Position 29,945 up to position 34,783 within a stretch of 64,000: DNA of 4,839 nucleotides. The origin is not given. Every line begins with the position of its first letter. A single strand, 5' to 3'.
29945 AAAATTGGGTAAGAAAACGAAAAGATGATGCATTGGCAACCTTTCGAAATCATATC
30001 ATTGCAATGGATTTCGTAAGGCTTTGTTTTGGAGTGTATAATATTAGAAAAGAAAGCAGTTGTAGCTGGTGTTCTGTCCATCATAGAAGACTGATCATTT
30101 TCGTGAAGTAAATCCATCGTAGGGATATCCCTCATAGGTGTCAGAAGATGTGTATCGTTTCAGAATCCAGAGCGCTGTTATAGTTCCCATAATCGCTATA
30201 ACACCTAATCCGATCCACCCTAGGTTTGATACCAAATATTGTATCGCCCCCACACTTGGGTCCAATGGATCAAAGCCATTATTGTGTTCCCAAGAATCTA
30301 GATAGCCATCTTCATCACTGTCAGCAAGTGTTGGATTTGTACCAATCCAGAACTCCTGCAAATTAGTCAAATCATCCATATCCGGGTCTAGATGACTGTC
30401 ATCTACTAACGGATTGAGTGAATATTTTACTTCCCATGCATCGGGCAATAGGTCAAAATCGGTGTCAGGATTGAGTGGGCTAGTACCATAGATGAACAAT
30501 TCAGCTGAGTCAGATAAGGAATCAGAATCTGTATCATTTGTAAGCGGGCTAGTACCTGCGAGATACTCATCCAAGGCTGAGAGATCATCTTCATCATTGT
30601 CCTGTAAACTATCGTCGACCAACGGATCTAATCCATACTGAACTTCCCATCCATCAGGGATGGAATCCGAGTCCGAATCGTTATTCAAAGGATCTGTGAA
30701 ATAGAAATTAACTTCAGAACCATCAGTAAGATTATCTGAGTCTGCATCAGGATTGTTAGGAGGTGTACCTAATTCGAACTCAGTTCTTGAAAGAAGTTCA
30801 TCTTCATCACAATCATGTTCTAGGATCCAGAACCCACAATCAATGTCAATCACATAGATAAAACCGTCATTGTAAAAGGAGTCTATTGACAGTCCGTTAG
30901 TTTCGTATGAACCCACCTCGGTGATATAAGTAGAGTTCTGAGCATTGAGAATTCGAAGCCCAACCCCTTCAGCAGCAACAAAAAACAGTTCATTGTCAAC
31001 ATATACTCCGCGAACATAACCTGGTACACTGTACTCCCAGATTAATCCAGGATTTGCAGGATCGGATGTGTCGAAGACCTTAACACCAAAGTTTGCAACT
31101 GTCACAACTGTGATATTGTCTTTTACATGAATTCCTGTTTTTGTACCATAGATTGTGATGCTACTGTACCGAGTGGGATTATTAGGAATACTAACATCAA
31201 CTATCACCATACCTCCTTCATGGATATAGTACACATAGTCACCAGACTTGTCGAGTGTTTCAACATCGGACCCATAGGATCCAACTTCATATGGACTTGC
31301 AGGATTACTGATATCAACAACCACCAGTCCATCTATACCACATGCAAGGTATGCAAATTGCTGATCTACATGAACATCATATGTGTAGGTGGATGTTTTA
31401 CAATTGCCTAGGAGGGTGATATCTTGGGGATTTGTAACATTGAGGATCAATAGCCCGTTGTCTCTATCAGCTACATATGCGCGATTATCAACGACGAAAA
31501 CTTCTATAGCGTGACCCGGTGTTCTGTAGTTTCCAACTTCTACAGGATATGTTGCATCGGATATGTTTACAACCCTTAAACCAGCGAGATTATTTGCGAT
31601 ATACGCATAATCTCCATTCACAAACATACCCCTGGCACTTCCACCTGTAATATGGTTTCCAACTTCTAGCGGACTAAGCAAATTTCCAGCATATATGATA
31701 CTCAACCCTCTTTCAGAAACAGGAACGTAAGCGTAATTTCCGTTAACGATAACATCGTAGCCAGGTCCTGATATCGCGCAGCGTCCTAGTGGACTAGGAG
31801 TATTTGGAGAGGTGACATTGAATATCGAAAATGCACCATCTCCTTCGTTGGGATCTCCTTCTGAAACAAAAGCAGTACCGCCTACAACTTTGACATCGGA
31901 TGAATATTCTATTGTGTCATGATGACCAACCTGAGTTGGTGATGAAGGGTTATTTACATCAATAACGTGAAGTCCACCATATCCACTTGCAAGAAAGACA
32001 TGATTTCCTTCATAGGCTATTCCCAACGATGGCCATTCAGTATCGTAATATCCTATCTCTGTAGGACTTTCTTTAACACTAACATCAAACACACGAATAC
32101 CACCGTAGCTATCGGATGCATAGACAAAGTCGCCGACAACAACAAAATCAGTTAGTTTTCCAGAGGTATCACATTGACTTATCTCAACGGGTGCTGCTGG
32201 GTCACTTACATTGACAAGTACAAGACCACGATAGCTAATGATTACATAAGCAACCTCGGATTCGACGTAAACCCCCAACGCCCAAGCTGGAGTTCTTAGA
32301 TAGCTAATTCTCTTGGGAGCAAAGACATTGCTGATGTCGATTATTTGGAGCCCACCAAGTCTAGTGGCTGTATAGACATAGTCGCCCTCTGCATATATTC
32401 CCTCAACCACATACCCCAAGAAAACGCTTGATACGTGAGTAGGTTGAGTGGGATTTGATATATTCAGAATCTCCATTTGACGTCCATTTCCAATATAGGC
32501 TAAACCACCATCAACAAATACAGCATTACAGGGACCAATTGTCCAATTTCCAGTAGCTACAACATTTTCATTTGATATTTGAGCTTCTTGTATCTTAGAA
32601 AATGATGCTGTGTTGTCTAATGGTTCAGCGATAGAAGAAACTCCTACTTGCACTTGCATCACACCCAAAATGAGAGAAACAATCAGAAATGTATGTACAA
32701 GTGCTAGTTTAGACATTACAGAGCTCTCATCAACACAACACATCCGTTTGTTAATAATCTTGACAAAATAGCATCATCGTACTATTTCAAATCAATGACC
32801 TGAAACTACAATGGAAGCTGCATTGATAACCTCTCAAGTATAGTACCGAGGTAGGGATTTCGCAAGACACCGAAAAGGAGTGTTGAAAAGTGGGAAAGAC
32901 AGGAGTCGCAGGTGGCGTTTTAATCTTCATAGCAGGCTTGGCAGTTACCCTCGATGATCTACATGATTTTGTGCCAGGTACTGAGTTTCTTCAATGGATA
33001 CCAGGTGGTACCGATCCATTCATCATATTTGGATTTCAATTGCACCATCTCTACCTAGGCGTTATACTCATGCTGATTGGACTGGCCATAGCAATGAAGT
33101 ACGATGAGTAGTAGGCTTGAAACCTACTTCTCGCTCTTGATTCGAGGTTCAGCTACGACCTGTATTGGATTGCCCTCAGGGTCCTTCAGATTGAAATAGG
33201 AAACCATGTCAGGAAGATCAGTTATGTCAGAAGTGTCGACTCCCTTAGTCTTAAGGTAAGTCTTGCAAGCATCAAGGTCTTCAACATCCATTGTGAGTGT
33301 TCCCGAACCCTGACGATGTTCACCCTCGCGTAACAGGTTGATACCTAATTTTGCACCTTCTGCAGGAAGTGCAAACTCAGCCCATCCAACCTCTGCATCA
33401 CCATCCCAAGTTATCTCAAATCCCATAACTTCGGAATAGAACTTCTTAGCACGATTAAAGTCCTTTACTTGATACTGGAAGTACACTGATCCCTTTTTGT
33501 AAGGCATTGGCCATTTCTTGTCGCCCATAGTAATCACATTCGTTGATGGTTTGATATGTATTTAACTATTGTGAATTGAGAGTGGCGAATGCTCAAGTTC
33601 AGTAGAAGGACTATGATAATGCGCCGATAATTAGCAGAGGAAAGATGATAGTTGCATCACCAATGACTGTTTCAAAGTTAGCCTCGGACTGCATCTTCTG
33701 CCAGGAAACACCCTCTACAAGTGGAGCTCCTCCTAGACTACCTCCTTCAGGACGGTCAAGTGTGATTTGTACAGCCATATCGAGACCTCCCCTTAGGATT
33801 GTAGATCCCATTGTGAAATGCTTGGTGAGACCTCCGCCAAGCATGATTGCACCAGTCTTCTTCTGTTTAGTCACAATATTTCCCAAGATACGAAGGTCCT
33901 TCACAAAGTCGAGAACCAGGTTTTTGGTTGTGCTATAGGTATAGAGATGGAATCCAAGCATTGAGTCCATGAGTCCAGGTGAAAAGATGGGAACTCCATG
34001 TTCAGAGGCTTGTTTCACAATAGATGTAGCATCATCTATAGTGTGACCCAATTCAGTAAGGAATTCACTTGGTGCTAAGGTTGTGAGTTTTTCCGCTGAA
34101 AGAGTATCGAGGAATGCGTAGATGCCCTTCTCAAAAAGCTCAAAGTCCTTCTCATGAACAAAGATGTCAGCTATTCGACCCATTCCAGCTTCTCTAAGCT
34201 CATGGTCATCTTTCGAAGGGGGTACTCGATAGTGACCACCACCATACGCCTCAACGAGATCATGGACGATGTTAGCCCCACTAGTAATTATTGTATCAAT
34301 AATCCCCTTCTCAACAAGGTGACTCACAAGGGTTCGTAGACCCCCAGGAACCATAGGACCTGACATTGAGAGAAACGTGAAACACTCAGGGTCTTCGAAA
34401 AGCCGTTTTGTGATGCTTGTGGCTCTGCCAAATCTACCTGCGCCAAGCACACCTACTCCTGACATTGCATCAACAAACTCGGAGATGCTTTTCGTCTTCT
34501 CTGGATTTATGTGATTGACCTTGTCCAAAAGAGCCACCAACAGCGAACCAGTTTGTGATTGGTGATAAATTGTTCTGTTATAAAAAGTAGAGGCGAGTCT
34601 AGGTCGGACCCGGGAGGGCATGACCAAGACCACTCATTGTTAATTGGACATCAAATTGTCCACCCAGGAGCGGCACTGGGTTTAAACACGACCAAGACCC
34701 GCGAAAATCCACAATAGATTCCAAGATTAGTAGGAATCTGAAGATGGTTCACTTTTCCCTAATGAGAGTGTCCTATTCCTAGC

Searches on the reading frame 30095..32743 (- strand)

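Call 62: search_protein_families(library=pfam, proteins=[window:30095-32743:-], max_evalue=0.00001)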
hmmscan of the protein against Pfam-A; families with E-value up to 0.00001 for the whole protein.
window:30095-32743:- (882 aa): 2 families
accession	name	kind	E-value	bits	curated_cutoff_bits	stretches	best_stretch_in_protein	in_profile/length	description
PF08309.17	LVIVD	-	2e-64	213.1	20.2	3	367-408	1-42/42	LVIVD repeat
PF18884.5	TSP3_bac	-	4.5e-06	26.8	25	0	808-829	1-22/22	Bacterial TSP3 repeat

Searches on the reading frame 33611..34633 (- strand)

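Call 62: search_protein_families(library=pfam, proteins=[window:33611-34633:-], max_evalue=0.00001)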
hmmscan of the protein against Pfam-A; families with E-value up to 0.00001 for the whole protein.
window:33611-34633:- (340 aa): 1 family
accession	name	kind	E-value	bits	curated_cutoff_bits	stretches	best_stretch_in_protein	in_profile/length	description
PF01916.23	DS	-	1.5e-88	297.2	27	1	53-335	2-285/288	Deoxyhypusine synthase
